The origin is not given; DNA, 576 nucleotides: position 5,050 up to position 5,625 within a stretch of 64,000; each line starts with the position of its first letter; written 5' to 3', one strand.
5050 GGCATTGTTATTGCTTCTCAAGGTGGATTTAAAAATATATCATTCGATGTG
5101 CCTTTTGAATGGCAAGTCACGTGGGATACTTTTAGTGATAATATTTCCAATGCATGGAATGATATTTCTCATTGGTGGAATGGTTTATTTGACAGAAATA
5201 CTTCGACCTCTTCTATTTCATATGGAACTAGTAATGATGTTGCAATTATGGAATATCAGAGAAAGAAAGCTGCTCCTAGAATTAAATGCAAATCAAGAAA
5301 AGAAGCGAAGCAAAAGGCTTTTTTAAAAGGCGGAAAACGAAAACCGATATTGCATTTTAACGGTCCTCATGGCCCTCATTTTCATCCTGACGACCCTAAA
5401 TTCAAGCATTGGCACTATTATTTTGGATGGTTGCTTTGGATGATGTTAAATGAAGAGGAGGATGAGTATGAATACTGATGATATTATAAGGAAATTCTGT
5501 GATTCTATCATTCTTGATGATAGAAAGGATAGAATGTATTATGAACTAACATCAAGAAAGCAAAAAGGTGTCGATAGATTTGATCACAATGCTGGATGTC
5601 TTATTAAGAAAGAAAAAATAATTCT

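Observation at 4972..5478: Unassigned C-terminal toxin tip: a TM helix directly after DPxGH, a Trp-rich segment, and a His-rich motif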

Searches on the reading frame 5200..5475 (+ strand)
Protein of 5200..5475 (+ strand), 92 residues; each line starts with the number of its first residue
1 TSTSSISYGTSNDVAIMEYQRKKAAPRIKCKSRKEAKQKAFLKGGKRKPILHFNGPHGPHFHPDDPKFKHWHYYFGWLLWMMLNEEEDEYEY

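Call 3: search_protein_families(library=pfam, proteins=[window:5200-5475:+], max_evalue=1)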
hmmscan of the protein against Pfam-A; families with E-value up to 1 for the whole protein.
window:5200-5475:+ (92 aa): 0 families

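Call 11: search_solved_structures(query=A2, max_evalue=10, show_alignments=4)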
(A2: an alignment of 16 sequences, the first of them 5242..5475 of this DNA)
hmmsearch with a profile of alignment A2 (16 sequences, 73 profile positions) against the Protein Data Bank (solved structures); distinct sequences matched with E-value up to 10: 0.

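Call 12: search_protein_families(library=pfam, alignment_id=A2, max_evalue=10)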
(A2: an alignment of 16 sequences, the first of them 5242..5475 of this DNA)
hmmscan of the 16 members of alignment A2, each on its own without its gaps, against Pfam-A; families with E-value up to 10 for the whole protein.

A. member 1, window:5242-5475:+ (78 aa): 0 families

B. families by the number of members that match (of 16 scanned): 4 families
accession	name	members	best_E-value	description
PF15215.11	FDC-SP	2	0.048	Follicular dendritic cell secreted peptide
PF15063.11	TC1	1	0.078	Thyroid cancer protein 1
PF12550.13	GCR1_C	1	0.18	Transcriptional activator of glycolytic enzymes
PF21541.2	CATSPERB_1st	1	0.2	CATSPER protein subunit beta protein 1st domain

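Call 20: search_protein_representatives(alignment_id=A2)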
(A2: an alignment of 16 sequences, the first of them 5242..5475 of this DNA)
Query: 16 sequences, 73 profile positions. Proteins with E-value up to 0.001 (for the whole library): 84; up to 1e-10: 35; up to 1e-30: 7. The best 84 are listed.
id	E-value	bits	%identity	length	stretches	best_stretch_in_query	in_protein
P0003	6.5e-35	135.3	-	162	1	4-72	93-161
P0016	2.6e-34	133.4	-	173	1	1-71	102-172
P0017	2.4e-33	130.3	-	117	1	3-70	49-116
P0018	5.4e-33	129.2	-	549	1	3-72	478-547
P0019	1.3e-32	128.0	-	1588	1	2-69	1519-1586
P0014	1.4e-32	127.8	-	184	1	2-72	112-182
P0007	3.5e-32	126.6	-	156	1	2-71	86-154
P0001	1.1e-30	121.8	-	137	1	1-72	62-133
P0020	1.1e-30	121.8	-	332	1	3-69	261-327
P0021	2.8e-30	120.5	-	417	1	2-71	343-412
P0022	1.3e-28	115.1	-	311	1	3-66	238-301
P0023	5.7e-28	113.1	-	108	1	3-65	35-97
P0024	6.6e-28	112.9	-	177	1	3-68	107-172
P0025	7.7e-27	109.5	-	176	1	3-72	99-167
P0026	8.5e-27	109.3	-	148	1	3-71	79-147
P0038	2.9e-20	88.4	-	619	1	3-65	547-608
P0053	1.4e-07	47.8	-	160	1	4-61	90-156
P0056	5.3e-07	45.9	-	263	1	10-57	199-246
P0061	8.8e-07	45.2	-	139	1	6-65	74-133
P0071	6.0e-06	42.5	-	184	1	8-68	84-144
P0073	1.0e-05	41.8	-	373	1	13-61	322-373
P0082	2.6e-05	40.5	-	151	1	17-68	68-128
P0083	4.1e-05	39.9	-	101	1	8-62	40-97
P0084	5.0e-05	39.6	-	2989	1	8-53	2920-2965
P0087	8.9e-05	38.8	-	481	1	11-51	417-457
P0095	8.8e-04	35.6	-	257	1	13-61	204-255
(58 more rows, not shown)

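Call 29: search_solved_structures(query=A5, max_evalue=10, show_alignments=3)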
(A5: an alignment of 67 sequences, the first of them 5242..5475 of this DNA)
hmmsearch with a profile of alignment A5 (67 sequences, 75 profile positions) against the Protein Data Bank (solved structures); distinct sequences matched with E-value up to 10: 2.
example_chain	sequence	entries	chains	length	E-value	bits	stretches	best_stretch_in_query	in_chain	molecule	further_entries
8qby_Q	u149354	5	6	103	0.22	15.1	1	11-39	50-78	ETC complex I subunit conserved region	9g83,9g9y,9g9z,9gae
8glv_GK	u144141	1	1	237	1.9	12.1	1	11-38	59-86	Cilia- and flagella-associated protein 299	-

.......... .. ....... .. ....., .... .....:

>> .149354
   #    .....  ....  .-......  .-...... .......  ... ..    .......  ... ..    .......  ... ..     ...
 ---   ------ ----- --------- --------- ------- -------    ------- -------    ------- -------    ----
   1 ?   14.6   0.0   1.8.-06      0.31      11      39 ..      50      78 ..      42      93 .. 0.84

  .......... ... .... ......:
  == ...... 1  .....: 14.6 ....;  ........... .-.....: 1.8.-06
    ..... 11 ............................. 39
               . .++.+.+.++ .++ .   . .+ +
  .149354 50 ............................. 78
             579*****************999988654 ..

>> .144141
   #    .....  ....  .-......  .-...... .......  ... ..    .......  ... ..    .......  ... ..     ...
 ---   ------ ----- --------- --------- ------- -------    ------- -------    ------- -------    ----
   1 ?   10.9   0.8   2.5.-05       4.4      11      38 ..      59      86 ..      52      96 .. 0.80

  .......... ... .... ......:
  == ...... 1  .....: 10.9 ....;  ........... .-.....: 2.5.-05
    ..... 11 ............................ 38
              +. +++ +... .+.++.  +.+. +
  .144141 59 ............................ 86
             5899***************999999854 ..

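Call 30: search_protein_families(library=pfam, alignment_id=A5, max_evalue=10)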
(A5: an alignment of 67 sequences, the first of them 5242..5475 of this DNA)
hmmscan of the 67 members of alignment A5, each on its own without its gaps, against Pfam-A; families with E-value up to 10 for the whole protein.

A. member 1, window:5242-5475:+ (78 aa): 0 families

B. families by the number of members that match (of 67 scanned): 17 families
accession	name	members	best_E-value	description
PF18656.6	DUF5633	3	0.0057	Family of unknown function (DUF5633)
PF15657.11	Tox-HNH-EHHH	3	0.25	HNH/Endo VII superfamily nuclease toxins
PF10284.14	Luciferase_3H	2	0.044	Luciferase helical bundle domain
PF01476.26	LysM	1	2.5e-05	LysM domain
PF09954.14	DUF2188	1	0.015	Uncharacterized protein conserved in bacteria (DUF2188)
PF20288.3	MC2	1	0.029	ABC-three component (ABC-3C) system Middle Component 2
PF24238.1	CDGP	1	0.033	CDGP domain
PF12062.14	HSNSD-CE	1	0.039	Heparan sulfate-N-deacetylase, deacetylase domain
PF24422.1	DUF7552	1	0.044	Domain of unknown function (DUF7552)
PF15063.11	TC1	1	0.078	Thyroid cancer protein 1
PF15215.11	FDC-SP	1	0.12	Follicular dendritic cell secreted peptide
PF18929.5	DUF5678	1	0.15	Family of unknown function (DUF5678)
PF15605.11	Ntox28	1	0.15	Bacterial toxin 28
PF07767.16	Nop53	1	0.16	Nop53 (60S ribosomal biogenesis)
PF12518.13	DUF3721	1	0.2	Protein of unknown function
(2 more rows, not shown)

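Call 35: predict_structure(alignment_id=A5)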
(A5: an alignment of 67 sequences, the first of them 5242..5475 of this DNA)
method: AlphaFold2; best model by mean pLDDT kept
length: 78 residues; sequences in the alignment: 67
mean_pLDDT: 85.6   pTM: 0.69
mean pLDDT of the five models: 85.6, 85.2, 85.3, 84.6, 84.3
residues with pLDDT >= 90: 48; 70-90: 14; 50-70: 13; < 50: 3
segments of 3 or more residues with pLDDT < 50: 75-77
pLDDT, mean of each block of 10 residues (from residue 1): 84 94 97 95 93 95 69 51
secondary structure, 60 per line:
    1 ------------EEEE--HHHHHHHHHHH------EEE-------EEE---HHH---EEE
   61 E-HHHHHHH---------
elements in order: E13-16 H19-29 E36-38 E46-48 E58-61 H63-69

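Call 37: fold_search(model_id=the predicted structure, library=pdb)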
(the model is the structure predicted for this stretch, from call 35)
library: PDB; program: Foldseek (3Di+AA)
matches with E <= 10: 138; with E <= 0.001: 0
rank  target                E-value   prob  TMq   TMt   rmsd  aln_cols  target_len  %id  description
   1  3bt3_A                4.2e-01  0.35  0.39  0.27   5.4        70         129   13  Crystal structure of a glyoxalase-related enzyme from Clostridium phytofermentans (released 2008-03-18)
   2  2c21_A                4.5e-01  0.23  0.33  0.21   8.8        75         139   16  Specificity of the Trypanothione-dependednt Leishmania major Glyoxalase I: Structure and biochemical comparison with t (released 2006-02-01)
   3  4y0v_A                7.2e-01  0.14  0.33  0.20   6.6        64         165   14  Structure of an ADP ribosylation factor from Entamoeba histolytica HM-1:IMSS bound to Mg-GDP (released 2015-03-04)
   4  3ey7_B                1.7e+00  0.18  0.37  0.25   5.0        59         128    7  Structure from the mobile metagenome of V. Cholerae. Integron cassette protein VCH_CASS1 (released 2009-01-13)
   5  5umx_A                1.7e+00  0.12  0.35  0.26   5.2        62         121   11  Crystal structure of TnmS3 in complex with riboflavin (released 2018-07-04)
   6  3r4q_C                1.8e+00  0.12  0.39  0.26   5.2        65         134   15  Crystal structure of Lactoylglutathione lyase from Agrobacterium tumefaciens (released 2011-04-06)
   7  5w27_A                1.8e+00  0.10  0.33  0.25   5.0        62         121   11  Crystal structure of TnmS3 in complex with tiancimycin (TNM B) (released 2018-06-06)
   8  6k8n_D                2.0e+00  0.13  0.36  0.06   7.6        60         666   17  Crystal structure of the Sulfolobus solfataricus topoisomerase III (released 2020-06-24)
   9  4mts_B                2.0e+00  0.10  0.34  0.25   5.1        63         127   11  Ni- and Zn-bound GloA2 at high resolution (released 2014-09-24)
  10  3hnq_A                2.1e+00  0.07  0.29  0.21   5.4        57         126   14  Crystal Structure of Virulence protein STM3117 from Salmonella typhimurium. Northeast Structural Genomics Consortium t (released 2009-06-30)
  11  1npb_C                2.2e+00  0.10  0.34  0.23   4.8        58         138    7  Crystal structure of the fosfomycin resistance protein from transposon Tn2921 (released 2004-03-02)
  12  2b6h                  2.2e+00  0.09  0.33  0.19   6.6        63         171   13  Structure of human ADP-ribosylation factor 5 (released 2005-10-11)
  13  6cky_A                2.2e+00  0.08  0.32  0.22   5.0        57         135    7  Crystal structure of UcmS2 (released 2019-03-06)
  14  4nb0_B                2.6e+00  0.13  0.35  0.24   5.3        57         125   12  Crystal Structure of FosB from Staphylococcus aureus with BS-Cys9 disulfide at 1.62 Angstrom Resolution (released 2014-02-26)
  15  4nvs_A                2.6e+00  0.12  0.37  0.22   9.9        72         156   10  Crystal Structure of the Q18CP6_CLOD6 protein from glyoxalase family. Northeast Structural Genomics Consortium Target  (released 2013-12-18)
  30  8sdw                  3.3e+00  0.06  0.30  0.18   8.7        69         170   13  Crystal structure of the non-myristoylated mutant [L8K]Arf1 in complex with a GDP analogue (released 2023-06-28)
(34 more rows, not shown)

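Call 38: find_homologous_proteins(query=A5, max_evalue=0.001)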
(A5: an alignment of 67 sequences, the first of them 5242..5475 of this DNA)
Query A5 (67 sequences) (78 aa, profile of the alignment): 68 proteins with E <= 0.001 among 429 candidates.
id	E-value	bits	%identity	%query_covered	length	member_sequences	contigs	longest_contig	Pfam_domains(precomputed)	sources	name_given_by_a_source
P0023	9.2e-24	101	53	92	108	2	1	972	-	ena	-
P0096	2.1e-23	100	59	96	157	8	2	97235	-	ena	-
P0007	2.7e-23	100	65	90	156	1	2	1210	-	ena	-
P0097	3.2e-23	100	57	90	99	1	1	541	-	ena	-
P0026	3.4e-23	99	65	88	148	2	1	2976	-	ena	-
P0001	4.8e-23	99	71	92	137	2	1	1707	-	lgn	-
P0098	1.4e-20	91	39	74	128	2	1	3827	-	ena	-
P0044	1.4e-20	91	41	90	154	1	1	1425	-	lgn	-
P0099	2.1e-20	91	64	94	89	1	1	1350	-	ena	-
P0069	2.9e-20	90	52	63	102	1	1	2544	-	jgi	jgi:hypothetical protein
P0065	6.0e-20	89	42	65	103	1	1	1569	-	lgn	-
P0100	6.8e-20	89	32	85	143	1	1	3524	-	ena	-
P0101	2.1e-19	87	48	54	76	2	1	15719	-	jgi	jgi:hypothetical protein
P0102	2.2e-19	87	45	49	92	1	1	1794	-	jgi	jgi:hypothetical protein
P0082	4.3e-19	86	35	62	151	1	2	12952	-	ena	-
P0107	4.7e-18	83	40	63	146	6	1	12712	-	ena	-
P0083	5.5e-16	76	50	35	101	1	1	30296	-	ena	-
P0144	1.4e-8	53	46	55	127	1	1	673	PF01476.27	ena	-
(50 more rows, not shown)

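Call 40: find_related_loci(query=A2, collection=genome_contigs, flank=6000)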
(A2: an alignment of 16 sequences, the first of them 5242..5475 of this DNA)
Query A2 (78 aa) in genome_contigs; peptide patterns used: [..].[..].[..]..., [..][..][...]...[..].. (x = any residue, [..] = any of these).
38 stretches matched a pattern; 12 encode a relative of the query (tblastn E <= 1e-3); 12 distinct loci.
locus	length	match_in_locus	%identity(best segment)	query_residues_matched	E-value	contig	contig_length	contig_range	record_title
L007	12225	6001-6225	65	2-76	8e-32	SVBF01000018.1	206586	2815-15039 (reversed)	MAG: Erysipelotrichaceae bacterium isolate SIG221 k141_716368, whole genome shotgun sequence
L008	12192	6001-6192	70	2-65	1e-31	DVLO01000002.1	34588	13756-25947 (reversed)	MAG TPA_asm: Candidatus Limihabitans stercoravium isolate 3394 CHK57__C27159_L34588_ERR2241743, whole genome shotgun seq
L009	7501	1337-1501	47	18-72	5e-16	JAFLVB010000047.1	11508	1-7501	MAG: Clostridiales bacterium isolate HAN094 Seq47, whole genome shotgun sequence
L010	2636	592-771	47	11-61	1e-14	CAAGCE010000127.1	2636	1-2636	MAG TPA_asm: Ruminococcaceae bacterium, isolate HGM13314, WGS project CAAGCE010000000 data, contig: SRS476098_23_k119_16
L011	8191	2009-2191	39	11-61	8e-9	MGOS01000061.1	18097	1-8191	MAG: Clostridiales bacterium GWB2_37_7 gwb2_scaffold_2990, whole genome shotgun sequence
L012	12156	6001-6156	48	13-61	6e-7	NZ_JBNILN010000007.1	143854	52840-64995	Metabacillus sp. 84 NODE_7_length_143854_cov_23.613489, whole genome shotgun sequence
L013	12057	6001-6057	68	45-63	8e-7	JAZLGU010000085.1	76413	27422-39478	MAG: Lachnospiraceae bacterium isolate T1900044991_TA20190053.MAGScoT_cleanbin_000017 SGB_4218_k141_361236, whole genome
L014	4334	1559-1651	47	46-77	1e-6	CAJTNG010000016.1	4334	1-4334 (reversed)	MAG TPA_asm: uncultured Anaeroplasmataceae bacterium isolate MGBC104323 genome assembly, contig: MGBC104323.16, whole ge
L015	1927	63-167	46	18-52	2e-5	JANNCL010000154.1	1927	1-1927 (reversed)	MAG: Candidatus Omnitrophota bacterium isolate OTE_78_metabat_191 OTE_78_k141_2488313, whole genome shotgun sequence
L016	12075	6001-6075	52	51-75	1e-4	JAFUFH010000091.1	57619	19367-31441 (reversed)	MAG: Bacilli bacterium isolate RGIG4442 Roe_deer_Omasum-4__c193653, whole genome shotgun sequence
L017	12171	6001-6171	44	8-61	2e-4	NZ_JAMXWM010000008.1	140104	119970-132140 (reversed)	Sporolactobacillus shoreicorticis strain LMG 29111 8, whole genome shotgun sequence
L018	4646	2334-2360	100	41-49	3e-4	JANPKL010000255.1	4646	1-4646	MAG: Sphingomonas sp. isolate VAR_61_metabat_24 VAR_61_k141_3650799, whole genome shotgun sequence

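Call 47: fold_search(model_id=the predicted structure, library=viral)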
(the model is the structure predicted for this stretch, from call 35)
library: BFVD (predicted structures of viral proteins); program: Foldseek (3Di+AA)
matches with E <= 10: 85; with E <= 0.001: 0
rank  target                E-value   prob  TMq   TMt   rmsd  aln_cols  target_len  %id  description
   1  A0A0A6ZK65            8.8e-01  0.10  0.28  0.29   7.1        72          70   11  Uncharacterized protein [Proteus phage PM16]
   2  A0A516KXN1            1.2e+00  0.08  0.29  0.09  14.4        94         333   16  (no name in the UniProt tables at hand)
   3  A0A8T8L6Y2            1.6e+00  0.05  0.25  0.13   7.2        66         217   12  (no name in the UniProt tables at hand)
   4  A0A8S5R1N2            2.0e+00  0.04  0.21  0.10  10.4        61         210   15  Uncharacterized protein [Siphoviridae sp. ct6d71]
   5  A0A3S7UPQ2            2.2e+00  0.07  0.32  0.21  11.0        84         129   13  Uncharacterized protein [Lactobacillus phage Bromius]
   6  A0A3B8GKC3            2.7e+00  0.04  0.21  0.25   5.1        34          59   29  Uncharacterized protein [Pectobacterium phage PP81]
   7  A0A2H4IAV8            2.9e+00  0.04  0.24  0.09   6.6        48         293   14  Uncharacterized protein [Erwinia phage vB_EamM_Y3]
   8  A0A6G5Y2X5            3.1e+00  0.03  0.25  0.16   8.3        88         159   15  (no name in the UniProt tables at hand)
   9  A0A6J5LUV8            3.4e+00  0.06  0.30  0.25   9.5        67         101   13  Uncharacterized protein [uncultured Caudovirales phage]
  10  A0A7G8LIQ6            3.4e+00  0.06  0.32  0.34   8.0        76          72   13  Uncharacterized protein [Gordonia phage Rabbitrun]
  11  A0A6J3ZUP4            3.6e+00  0.09  0.29  0.40   3.6        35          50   17  Uncharacterized protein [Enterobacteria phage T2]
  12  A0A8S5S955            3.6e+00  0.06  0.23  0.18   3.8        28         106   18  Uncharacterized protein [Phage sp. ctGns7]
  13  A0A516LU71            3.8e+00  0.04  0.26  0.05   6.2        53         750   13  (no name in the UniProt tables at hand)
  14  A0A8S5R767            4.1e+00  0.08  0.37  0.41   3.6        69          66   12  Uncharacterized protein [virus sp. ctee23]
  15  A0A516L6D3            4.1e+00  0.06  0.28  0.08   8.2        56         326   20  (no name in the UniProt tables at hand)
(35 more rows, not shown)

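Call 55: search_dna_similar(query=window:5242-5475:+, collection=phages, mode=protein, max_evalue=0.01, max_rows=20)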
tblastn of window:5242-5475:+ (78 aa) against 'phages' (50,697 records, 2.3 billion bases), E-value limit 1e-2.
No match.

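Call 62: search_protein_families(library=pfam, proteins=[P0073, P0061, P0053, P0071, P0084, P0087, P0095, P0056, P0019, P0038], max_evalue=0.001)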
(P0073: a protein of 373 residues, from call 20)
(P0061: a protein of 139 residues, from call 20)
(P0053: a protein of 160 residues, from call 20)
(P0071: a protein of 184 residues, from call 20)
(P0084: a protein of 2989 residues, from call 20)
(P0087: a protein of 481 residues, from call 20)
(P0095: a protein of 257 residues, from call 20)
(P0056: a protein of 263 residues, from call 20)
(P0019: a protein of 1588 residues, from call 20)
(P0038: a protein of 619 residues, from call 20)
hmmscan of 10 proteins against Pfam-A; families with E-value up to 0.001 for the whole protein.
P0073 (373 aa): 6 families
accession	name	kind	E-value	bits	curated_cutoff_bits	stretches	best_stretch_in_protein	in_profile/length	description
PF07591.16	PT-HINT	-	4.1e-29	102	27.7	1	160-286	1-136/137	Pretoxin HINT domain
PF14890.11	Intein_splicing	-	3.7e-10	40.3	35.8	1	166-242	7-92/155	Intein splicing domain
PF13403.11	Hint_2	-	3.2e-08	34.5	28.4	1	154-190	2-38/147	Hint domain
PF01079.26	Hint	-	1.1e-05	25.6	29.7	1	151-225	10-88/213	Hint module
PF08517.17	AXH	-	5.6e-05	24.1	33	1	155-255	1-110/116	Ataxin-1 and HBP1 module (AXH)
PF05593.20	RHS_repeat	-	6.1e-05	23.8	22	1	12-47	1-35/38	RHS Repeat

P0061 (139 aa): 1 family
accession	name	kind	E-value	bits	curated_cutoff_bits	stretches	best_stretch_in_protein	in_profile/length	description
PF07591.16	PT-HINT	-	2e-09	38.3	27.7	1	3-64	72-136/137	Pretoxin HINT domain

P0053 (160 aa): 0 families

P0071 (184 aa): 1 family
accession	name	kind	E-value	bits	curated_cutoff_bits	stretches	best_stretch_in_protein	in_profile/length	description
PF01476.26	LysM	-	2e-14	53.7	20.9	1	142-183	2-42/43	LysM domain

P0084 (2989 aa): 4 families
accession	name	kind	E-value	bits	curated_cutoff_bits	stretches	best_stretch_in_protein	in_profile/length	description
PF05593.20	RHS_repeat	-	1.2e-22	80.1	22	1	2202-2236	1-35/38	RHS Repeat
PF19077.6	Big_13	-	4.6e-08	33.9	27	1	608-689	22-101/102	Bacterial Ig-like domain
PF20148.4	DUF6531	-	1.2e-07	32.4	24.1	1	1452-1506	4-56/74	Domain of unknown function (DUF6531)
PF12245.14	Big_3_2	-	6.5e-05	23.5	23.3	0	831-898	43-120/122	Bacterial Ig-like domain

P0087 (481 aa): 3 families
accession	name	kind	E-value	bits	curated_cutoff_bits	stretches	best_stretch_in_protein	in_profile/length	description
PF00082.27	Peptidase_S8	-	9.5e-14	51.8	21.8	1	4-97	178-288/288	Subtilase family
PF05593.20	RHS_repeat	-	1.2e-09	38.7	22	1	150-179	1-30/38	RHS Repeat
PF25023.1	TEN_YD-shell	-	2.6e-07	29.6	50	1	166-341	722-894/909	Teneurin YD-shell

P0095 (257 aa): 0 families

P0056 (263 aa): 0 families

P0019 (1588 aa): 2 families
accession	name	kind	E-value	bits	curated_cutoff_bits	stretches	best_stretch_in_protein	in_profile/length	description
PF05593.20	RHS_repeat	-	1.5e-17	63.9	22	0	1146-1177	1-31/38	RHS Repeat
PF20148.4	DUF6531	-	0.00024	21.8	24.1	1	143-220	3-74/74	Domain of unknown function (DUF6531)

P0038 (619 aa): 1 family
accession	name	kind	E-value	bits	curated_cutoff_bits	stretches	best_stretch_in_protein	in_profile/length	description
PF05593.20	RHS_repeat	-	8.6e-16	58.3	22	1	141-171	4-34/38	RHS Repeat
